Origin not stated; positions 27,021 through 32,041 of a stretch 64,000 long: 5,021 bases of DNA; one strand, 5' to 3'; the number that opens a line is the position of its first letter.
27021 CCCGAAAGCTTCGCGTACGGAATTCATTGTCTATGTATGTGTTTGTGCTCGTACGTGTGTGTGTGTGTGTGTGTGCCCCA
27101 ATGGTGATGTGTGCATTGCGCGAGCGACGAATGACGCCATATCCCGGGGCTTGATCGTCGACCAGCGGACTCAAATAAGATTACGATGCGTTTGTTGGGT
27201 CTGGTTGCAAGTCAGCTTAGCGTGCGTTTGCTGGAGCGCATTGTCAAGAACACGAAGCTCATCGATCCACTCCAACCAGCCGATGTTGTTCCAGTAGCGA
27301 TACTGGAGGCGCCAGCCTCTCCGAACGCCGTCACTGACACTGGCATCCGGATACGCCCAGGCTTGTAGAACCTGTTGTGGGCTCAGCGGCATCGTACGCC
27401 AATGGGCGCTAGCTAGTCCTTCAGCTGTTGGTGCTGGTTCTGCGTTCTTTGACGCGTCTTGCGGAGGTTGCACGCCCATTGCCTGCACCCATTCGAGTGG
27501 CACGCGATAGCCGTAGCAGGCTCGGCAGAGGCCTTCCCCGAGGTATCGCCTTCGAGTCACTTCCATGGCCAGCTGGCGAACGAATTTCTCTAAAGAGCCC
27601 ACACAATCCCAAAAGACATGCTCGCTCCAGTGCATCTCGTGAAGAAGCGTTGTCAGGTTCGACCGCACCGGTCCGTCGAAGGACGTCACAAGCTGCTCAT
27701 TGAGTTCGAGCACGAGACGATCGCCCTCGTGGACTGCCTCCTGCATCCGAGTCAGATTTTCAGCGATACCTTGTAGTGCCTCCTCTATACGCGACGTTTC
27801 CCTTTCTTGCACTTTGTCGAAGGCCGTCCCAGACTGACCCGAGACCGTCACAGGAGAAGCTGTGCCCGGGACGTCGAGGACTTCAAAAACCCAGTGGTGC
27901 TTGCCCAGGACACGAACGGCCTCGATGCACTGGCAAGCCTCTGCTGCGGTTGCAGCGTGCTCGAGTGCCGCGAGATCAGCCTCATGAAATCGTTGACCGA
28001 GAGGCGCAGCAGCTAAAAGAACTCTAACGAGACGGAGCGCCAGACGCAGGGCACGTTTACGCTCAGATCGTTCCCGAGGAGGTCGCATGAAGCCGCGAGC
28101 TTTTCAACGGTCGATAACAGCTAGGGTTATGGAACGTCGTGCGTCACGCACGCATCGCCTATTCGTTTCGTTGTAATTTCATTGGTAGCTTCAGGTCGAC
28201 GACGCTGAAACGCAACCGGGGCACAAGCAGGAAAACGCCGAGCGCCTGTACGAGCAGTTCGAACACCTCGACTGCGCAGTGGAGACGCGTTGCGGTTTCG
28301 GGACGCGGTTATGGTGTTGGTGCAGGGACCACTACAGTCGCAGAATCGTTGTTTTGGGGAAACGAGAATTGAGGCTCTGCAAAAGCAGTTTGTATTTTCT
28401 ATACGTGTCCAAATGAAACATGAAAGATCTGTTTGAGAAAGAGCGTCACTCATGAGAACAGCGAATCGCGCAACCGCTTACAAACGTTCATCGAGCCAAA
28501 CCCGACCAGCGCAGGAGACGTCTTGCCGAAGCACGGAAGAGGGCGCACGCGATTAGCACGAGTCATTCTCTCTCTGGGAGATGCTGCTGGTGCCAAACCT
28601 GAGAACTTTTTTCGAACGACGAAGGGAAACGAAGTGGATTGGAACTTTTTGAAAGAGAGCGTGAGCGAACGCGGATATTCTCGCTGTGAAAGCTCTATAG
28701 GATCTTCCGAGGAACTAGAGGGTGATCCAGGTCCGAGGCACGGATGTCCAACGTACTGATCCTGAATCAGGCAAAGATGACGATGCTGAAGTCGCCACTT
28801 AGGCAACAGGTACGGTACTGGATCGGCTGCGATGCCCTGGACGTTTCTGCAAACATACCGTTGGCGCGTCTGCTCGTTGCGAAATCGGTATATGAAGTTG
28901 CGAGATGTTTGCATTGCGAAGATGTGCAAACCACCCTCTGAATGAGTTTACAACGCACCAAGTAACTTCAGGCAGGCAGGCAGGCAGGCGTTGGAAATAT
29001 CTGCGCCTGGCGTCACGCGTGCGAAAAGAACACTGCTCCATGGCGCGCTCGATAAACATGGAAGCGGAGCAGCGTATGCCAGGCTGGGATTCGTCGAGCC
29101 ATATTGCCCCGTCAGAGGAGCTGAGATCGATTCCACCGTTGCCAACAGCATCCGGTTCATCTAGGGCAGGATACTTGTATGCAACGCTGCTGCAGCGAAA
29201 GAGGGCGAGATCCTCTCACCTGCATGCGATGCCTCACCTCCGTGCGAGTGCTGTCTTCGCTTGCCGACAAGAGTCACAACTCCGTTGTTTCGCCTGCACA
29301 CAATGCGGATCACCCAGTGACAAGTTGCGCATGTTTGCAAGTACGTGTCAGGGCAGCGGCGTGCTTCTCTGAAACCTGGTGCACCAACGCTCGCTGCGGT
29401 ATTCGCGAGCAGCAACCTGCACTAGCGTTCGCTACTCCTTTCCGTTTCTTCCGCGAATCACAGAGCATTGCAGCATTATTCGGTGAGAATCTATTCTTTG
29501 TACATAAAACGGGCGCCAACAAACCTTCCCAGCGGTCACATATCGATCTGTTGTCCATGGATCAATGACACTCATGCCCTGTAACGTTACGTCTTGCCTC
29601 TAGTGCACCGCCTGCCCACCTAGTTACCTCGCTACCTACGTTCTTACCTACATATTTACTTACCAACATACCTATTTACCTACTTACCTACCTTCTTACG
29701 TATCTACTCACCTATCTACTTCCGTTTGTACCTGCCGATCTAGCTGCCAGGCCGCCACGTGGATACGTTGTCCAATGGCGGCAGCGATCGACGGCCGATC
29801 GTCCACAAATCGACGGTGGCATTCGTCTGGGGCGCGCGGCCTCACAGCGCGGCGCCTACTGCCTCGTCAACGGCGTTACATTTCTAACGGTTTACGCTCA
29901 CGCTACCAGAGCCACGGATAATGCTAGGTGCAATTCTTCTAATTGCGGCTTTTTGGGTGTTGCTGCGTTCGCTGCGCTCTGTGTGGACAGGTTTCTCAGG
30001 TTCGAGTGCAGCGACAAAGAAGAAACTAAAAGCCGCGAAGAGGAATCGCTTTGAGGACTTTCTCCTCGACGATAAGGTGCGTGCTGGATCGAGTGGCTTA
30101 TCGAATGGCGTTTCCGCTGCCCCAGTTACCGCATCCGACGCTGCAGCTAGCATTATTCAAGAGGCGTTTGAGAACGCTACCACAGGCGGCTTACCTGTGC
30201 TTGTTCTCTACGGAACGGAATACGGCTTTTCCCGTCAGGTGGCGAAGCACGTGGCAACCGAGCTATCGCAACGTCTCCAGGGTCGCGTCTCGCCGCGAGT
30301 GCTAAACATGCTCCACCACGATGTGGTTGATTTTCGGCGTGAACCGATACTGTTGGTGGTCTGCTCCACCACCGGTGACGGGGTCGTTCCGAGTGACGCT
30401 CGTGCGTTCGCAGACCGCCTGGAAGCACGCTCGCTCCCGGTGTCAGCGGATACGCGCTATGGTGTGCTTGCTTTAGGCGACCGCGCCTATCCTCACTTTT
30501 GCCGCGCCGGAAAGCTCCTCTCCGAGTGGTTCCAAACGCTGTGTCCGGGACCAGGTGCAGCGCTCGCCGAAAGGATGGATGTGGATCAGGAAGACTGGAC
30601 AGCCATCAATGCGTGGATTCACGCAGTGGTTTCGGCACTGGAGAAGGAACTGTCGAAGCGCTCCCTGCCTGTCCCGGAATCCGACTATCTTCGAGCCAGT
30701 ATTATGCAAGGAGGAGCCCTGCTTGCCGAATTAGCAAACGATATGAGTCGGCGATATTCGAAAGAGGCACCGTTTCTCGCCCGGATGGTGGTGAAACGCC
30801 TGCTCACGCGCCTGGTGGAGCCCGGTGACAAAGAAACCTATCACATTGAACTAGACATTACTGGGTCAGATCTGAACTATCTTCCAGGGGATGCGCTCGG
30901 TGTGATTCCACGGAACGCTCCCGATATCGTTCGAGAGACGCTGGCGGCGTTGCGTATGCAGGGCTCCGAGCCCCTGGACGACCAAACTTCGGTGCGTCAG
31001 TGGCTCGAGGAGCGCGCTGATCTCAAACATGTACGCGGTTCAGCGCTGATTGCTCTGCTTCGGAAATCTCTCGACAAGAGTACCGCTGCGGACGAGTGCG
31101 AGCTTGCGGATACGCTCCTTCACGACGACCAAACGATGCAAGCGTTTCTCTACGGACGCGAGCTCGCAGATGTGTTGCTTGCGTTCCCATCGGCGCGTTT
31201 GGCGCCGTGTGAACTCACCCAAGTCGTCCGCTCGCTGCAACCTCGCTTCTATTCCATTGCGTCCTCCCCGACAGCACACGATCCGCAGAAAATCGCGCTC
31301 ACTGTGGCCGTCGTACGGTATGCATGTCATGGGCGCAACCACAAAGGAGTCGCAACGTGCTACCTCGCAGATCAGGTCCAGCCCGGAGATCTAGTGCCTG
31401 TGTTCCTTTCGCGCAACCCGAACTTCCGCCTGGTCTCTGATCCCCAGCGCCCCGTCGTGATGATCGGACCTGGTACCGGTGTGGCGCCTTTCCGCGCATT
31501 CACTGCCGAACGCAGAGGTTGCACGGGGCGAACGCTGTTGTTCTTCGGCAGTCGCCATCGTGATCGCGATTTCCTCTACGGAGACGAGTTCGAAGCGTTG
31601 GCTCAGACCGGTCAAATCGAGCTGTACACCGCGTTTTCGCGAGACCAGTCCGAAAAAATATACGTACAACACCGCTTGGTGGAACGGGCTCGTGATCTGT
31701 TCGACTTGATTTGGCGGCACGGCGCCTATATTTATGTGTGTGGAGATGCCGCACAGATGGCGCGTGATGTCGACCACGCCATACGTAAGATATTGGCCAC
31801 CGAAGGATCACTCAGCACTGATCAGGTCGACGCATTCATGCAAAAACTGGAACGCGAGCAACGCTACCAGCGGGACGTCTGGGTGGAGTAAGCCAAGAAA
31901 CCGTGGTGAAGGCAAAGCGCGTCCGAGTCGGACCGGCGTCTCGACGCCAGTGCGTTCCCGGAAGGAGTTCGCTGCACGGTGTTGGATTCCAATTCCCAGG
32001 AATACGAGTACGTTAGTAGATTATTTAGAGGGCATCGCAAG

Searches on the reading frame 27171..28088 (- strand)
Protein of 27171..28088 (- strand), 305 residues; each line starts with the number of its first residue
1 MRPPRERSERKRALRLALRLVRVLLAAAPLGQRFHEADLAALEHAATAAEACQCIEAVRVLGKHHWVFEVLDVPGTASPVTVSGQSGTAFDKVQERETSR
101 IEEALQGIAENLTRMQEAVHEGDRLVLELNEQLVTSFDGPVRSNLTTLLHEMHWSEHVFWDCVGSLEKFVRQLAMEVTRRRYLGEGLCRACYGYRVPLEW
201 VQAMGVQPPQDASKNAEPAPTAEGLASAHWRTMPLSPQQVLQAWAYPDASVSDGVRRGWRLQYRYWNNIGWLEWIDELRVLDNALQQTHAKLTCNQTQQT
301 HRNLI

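Call 5: search_protein_families(library=pfam, proteins=[window:27171-28088:-], max_evalue=0.1)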
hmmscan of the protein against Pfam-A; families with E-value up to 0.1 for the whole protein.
window:27171-28088:- (305 aa): 0 families

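Call 17: search_protein_families(library=ncbifam, proteins=[window:27171-28088:-], max_evalue=0.1)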
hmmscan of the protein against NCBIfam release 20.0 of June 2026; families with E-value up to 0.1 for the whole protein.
window:27171-28088:- (305 aa): 0 families

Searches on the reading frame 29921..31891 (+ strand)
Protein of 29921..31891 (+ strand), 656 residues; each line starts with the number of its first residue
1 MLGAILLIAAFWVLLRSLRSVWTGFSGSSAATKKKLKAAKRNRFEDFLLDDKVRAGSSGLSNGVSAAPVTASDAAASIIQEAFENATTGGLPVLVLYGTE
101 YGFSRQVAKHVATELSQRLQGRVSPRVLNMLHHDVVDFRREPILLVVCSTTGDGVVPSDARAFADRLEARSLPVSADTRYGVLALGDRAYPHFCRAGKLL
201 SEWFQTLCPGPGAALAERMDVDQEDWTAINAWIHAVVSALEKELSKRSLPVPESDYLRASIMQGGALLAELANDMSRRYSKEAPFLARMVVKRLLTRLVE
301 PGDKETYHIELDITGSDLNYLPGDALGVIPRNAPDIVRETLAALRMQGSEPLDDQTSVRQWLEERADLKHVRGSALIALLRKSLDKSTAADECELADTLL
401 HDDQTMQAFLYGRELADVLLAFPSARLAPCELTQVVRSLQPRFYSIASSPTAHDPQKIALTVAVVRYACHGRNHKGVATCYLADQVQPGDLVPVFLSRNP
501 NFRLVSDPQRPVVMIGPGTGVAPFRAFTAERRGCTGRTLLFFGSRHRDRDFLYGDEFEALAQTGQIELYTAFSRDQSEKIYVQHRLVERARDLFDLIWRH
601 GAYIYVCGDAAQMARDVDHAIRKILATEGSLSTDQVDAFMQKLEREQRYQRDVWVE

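Call 5: search_protein_families(library=pfam, proteins=[window:29921-31891:+], max_evalue=0.1)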
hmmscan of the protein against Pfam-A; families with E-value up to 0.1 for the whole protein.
window:29921-31891:+ (656 aa): 3 families
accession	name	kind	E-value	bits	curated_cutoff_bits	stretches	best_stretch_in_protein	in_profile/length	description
PF00667.26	FAD_binding_1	-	3.3e-28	99.2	32.3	1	280-481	4-222/222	FAD binding domain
PF00258.30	Flavodoxin_1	-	6.2e-21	75.5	25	1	95-207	1-116/143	Flavodoxin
PF00175.26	NAD_binding_1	-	3.9e-14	53.7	22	1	514-618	1-108/109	Oxidoreductase NAD-binding domain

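Call 8: find_encoding_contigs(protein=window:29921-31891:+, flank=10000, max_places=6)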
Protein window:29921-31891:+ (656 aa): 9 contigs read that carry it; 6 places shown.
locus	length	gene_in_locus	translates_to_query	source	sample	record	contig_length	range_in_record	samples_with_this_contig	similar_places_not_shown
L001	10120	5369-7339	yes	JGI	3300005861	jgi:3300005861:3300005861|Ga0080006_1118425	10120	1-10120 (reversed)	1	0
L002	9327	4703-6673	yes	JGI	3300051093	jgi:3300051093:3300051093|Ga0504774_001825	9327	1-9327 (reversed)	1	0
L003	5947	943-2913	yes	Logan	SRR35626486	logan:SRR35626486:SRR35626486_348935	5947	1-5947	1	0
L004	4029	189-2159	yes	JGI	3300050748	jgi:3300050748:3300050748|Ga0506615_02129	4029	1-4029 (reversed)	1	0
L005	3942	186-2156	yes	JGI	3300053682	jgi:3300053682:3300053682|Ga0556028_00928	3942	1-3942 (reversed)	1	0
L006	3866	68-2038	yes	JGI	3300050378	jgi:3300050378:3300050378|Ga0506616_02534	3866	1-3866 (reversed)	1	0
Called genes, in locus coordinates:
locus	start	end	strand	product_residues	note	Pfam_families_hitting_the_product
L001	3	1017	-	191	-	?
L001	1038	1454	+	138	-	-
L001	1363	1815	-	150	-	-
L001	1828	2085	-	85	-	-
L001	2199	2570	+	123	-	-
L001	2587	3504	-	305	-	-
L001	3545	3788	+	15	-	-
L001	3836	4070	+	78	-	-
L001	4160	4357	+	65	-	-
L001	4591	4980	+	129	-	-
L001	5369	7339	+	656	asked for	PF00258:Flavodoxin_1, PF00667:FAD_binding_1, PF00175:NAD_binding_1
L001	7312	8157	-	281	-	-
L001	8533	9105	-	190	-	-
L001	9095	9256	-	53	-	-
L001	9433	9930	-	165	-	-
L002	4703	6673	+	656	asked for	PF00258:Flavodoxin_1, PF00667:FAD_binding_1, PF00175:NAD_binding_1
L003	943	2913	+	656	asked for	PF00258:Flavodoxin_1, PF00667:FAD_binding_1, PF00175:NAD_binding_1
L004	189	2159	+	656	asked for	PF00258:Flavodoxin_1, PF00667:FAD_binding_1, PF00175:NAD_binding_1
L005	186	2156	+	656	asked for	PF00258:Flavodoxin_1, PF00667:FAD_binding_1, PF00175:NAD_binding_1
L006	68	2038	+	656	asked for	PF00258:Flavodoxin_1, PF00667:FAD_binding_1, PF00175:NAD_binding_1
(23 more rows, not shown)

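Call 9: search_solved_structures(query=window:29921-31891:+, max_evalue=0.000001)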
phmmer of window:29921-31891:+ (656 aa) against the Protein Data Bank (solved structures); distinct sequences matched with E-value up to 0.000001: 108 (the best 60 are shown).
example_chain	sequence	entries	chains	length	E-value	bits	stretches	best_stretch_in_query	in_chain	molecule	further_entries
6efv_A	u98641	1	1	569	1.1e-85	291.5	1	91-654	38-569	Sulfite reductase [NADPH] flavoprotein alpha-component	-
9c91_A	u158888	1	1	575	7.2e-84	285.5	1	91-654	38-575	Sulfite reductase [NADPH] flavoprotein alpha-component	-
1ddg_A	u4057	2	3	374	2.4e-71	244.2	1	278-654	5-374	SULFITE REDUCTASE (NADPH) FLAVOPROTEIN ALPHA-COMPONENT | SULFITE REDUCTASE [NADPH] FLAVOPROTEIN ALPHA-COMPONENT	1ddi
7sux_A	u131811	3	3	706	1.1e-67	232.1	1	47-654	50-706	NADPH--cytochrome P450 reductase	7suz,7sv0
5gxu_A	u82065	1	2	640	7.8e-64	219.3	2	369-654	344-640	NADPH--cytochrome P450 reductase 2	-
3ojw_A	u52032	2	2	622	4.6e-57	197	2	413-654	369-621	NADPH-cytochrome P450 reductase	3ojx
4y9r_A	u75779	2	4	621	6e-57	196.6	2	413-654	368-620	NADPH--cytochrome P450 reductase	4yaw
4yaf_A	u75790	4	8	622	6.9e-57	196.4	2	413-654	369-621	NADPH--cytochrome P450 reductase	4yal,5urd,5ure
4y7c_A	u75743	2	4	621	8.1e-57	196.2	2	413-654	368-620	NADPH--cytochrome P450 reductase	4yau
9ef0_A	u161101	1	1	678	8.7e-57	196.1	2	413-654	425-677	NADPH--cytochrome P450 reductase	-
1amo_A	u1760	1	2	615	9.6e-57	195.9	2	413-654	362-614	NADPH-CYTOCHROME P450 REDUCTASE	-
3wkt_A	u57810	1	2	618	2.1e-56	194.8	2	413-654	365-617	NADPH-cytochrome P450 reductase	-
3es9_A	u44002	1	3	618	2.1e-56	194.8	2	413-654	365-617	NADPH--cytochrome P450 reductase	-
6j79_A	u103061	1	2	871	3e-56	194.3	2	413-654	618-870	Heme oxygenase 1,NADPH--cytochrome P450 reductase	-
8dme_A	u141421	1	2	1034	3e-56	194.3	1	83-655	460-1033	Bifunctional cytochrome P450/NADPH--P450 reductase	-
8dmg_A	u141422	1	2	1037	3.1e-56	194.3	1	83-655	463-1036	Bifunctional cytochrome P450/NADPH--P450 reductase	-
3qe2_A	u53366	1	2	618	4.6e-56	193.7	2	414-654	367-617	NADPH--cytochrome P450 reductase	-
6j7i_A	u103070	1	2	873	4.7e-56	193.7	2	413-654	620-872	Heme oxygenase 1,NADPH--cytochrome P450 reductase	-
6j7a_A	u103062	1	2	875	5.2e-56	193.5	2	413-654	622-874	Heme oxygenase 1,NADPH--cytochrome P450 reductase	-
5fa6_A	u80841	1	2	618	5.8e-56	193.3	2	414-654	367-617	NADPH--cytochrome P450 reductase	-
4y9u_A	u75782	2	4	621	6.3e-56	193.2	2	413-654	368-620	NADPH--cytochrome P450 reductase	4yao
5urh_A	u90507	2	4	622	8.8e-56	192.7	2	413-654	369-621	NADPH--cytochrome P450 reductase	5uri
6njr_A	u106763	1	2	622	1e-55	192.5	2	413-654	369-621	NADPH--cytochrome P450 reductase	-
5urg_A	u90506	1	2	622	1.2e-55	192.3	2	413-654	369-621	NADPH--cytochrome P450 reductase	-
1j9z_A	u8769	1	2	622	1.6e-55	191.9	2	413-653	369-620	NADPH-Cytochrome P450 reductase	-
5emn_A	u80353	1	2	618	2.2e-55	191.4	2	414-654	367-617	NADPH--cytochrome P450 reductase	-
3fjo_A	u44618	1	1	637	2.3e-55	191.3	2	414-654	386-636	NADPH-cytochrome P450 reductase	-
1ja0_A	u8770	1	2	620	2.5e-55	191.3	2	413-653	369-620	NADPH-Cytochrome P450 Reductase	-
3qfr_A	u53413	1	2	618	2.9e-55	191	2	414-654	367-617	NADPH--cytochrome P450 reductase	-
3qfc_A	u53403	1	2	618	3.1e-55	190.9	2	414-654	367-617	NADPH--cytochrome P450 reductase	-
7l18_AAA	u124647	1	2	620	1e-54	189.2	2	413-650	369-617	NADPH--cytochrome P450 reductase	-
1ja1_A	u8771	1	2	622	1.5e-54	188.6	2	413-654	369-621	NADPH-Cytochrome P450 Reductase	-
4dqk_A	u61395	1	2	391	1.3e-50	175.6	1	297-655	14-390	Bifunctional P-450/NADPH-P450 reductase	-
4dql_A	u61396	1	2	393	2.8e-50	174.6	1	297-655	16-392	Bifunctional P-450/NADPH-P450 reductase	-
3qfs_A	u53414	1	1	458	1.1e-48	169.3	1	414-654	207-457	NADPH--cytochrome P450 reductase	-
3qft_A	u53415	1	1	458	5.4e-48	167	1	414-654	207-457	NADPH--cytochrome P450 reductase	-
9wuc_A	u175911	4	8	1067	2.2e-47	165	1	89-655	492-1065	bifunctional cytochrome P450/NADPH--P450 reductase | SoP450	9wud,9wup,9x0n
9wuk_A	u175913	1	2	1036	2.9e-47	164.6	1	89-655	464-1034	bifunctional cytochrome P450/NADPH--P450 reductase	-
6t1t_A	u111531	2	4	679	3.6e-44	154.4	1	493-654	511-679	NADPH--cytochrome P450 reductase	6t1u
2bf4_A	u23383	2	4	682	2.3e-42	148.4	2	492-654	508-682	NADPH-CYTOCHROME P450 REDUCTASE | NADPH CYTOCHROME P450 REDUCTASE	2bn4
2bpo_A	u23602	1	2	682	5.9e-42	147.1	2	492-654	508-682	NADPH-CYTOCHROM P450 REDUCTASE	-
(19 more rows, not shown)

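Call 10: list_cluster_members(proteins=[window:29921-31891:+, window:33078-33650:-, window:33990-34415:+, window:27171-28088:-, window:41081-42487:+, window:11439-14522:-])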
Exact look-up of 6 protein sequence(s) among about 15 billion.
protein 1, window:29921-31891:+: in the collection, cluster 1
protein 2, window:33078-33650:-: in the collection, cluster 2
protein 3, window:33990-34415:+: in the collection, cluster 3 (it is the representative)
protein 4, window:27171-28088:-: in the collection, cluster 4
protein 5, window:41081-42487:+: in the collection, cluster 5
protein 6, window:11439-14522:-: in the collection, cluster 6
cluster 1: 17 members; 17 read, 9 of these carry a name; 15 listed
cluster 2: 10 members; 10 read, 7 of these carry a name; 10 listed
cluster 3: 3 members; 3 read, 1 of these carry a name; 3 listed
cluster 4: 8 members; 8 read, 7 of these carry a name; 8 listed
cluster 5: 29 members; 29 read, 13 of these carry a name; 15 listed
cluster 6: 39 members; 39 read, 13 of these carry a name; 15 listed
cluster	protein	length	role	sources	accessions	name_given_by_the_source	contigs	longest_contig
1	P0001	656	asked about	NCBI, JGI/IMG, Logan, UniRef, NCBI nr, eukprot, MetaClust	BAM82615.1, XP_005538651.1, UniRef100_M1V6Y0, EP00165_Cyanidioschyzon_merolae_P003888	sulfite reductase flavoprotein alpha-component [Cyanidioschyzon merolae strain 10D] | sulfite reductase (NADPH) flavoprotein alpha-component | Sulfite reductase flavoprotein alpha-component n=1 Tax=Cyanidioschyzon merolae (strain ...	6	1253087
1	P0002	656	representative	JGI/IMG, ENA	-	-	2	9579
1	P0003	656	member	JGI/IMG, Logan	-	sulfite reductase (NADPH) flavoprotein alpha-component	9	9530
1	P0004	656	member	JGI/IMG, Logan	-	sulfite reductase (NADPH) flavoprotein alpha-component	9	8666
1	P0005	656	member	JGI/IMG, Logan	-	sulfite reductase (NADPH) flavoprotein alpha-component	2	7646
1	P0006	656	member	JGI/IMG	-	sulfite reductase (NADPH) flavoprotein alpha-component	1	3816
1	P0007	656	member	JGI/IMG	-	sulfite reductase (NADPH) flavoprotein alpha-component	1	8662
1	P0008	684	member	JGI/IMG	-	sulfite reductase (NADPH) flavoprotein alpha-component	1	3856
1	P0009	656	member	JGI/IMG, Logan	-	sulfite reductase (NADPH) flavoprotein alpha-component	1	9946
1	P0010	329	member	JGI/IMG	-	sulfite reductase (NADPH) flavoprotein alpha-component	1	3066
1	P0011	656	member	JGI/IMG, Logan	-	-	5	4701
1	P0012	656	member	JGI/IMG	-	-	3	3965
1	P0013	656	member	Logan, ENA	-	-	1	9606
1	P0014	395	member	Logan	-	-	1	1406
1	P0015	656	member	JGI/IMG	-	-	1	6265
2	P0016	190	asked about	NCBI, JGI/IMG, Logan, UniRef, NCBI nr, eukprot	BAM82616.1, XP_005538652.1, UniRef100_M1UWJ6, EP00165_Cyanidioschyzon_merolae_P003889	hypothetical protein, conserved [Cyanidioschyzon merolae strain 10D] | thiol-disulfide isomerase/thioredoxin | Thioredoxin domain-containing protein n=1 Tax=Cyanidioschyzon merolae (strain NIES-3377 / ...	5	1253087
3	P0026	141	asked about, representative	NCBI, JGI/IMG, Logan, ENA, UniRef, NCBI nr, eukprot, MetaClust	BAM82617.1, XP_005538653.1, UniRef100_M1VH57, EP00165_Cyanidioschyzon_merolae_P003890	hypothetical protein CYME_CMR442C [Cyanidioschyzon merolae strain 10D] | hypothetical protein | Uncharacterized protein n=1 Tax=Cyanidioschyzon merolae (strain NIES-3377 / 10D) ...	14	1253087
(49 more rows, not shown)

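Call 17: search_protein_families(library=ncbifam, proteins=[window:29921-31891:+], max_evalue=0.1)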
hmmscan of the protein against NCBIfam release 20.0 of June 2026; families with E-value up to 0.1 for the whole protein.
window:29921-31891:+ (656 aa): 22 families
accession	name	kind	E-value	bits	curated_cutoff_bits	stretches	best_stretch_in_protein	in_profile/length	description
TIGR01931.1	cysJ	equivalog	4.1e-131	438.5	668.15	1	69-654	37-597/597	assimilatory sulfite reductase (NADPH) flavoprotein subunit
NF008197.0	PRK10953.1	equivalog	2e-107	359.9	838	1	93-654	64-601/601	NADPH-dependent assimilatory sulfite reductase flavoprotein subunit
NF004859.0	PRK06214.1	equivalog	5.3e-100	335.6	432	1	274-654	167-539/539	sulfite reductase subunit alpha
TIGR03224.1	benzo_boxA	equivalog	6.7e-28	97.7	459.2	1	432-648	189-405/411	benzoyl-CoA 2,3-epoxidase subunit BoxA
NF058510.1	bifunc_CpcD_PetH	exception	4.1e-27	94.9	635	2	441-650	180-401/405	bifunctional rod-capping linker CpcD/ferredoxin--NADP reductase PetH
NF045929.1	FNRPetHCyano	equivalog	6.7e-26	91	600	2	441-649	184-406/411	ferredoxin--NADP reductase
NF005989.0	PRK08105.1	equivalog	2e-18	66.8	160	1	94-232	5-140/149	flavodoxin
NF006531.0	PRK09004.1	equivalog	3.7e-12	46.2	158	1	94-206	5-111/146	FMN-binding protein MioC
NF004343.0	PRK05723.1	equivalog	3.8e-09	36.7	204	1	93-207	3-115/151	flavodoxin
NF009805.0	PRK13289.1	equivalog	2.2e-07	30.2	432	1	440-615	204-372/399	NO-inducible flavohemoprotein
NF040810.1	BenC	equivalog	8.5e-06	25.1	430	1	474-622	172-316/333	benzoate 1,2-dioxygenase electron transfer component BenC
NF005216.0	PRK06703.1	subfamily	1.3e-05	25.3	127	1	94-205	5-110/151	flavodoxin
TIGR01753.1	flav_short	equivalog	5e-05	23.8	123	1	93-207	1-109/140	flavodoxin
TIGR01941.1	nqrF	equivalog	7.3e-05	21.9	295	1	441-580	206-344/405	NADH:ubiquinone reductase (Na(+)-transporting) subunit F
NF005587.0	PRK07308.1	equivalog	0.00014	22.1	138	1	101-227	12-133/147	flavodoxin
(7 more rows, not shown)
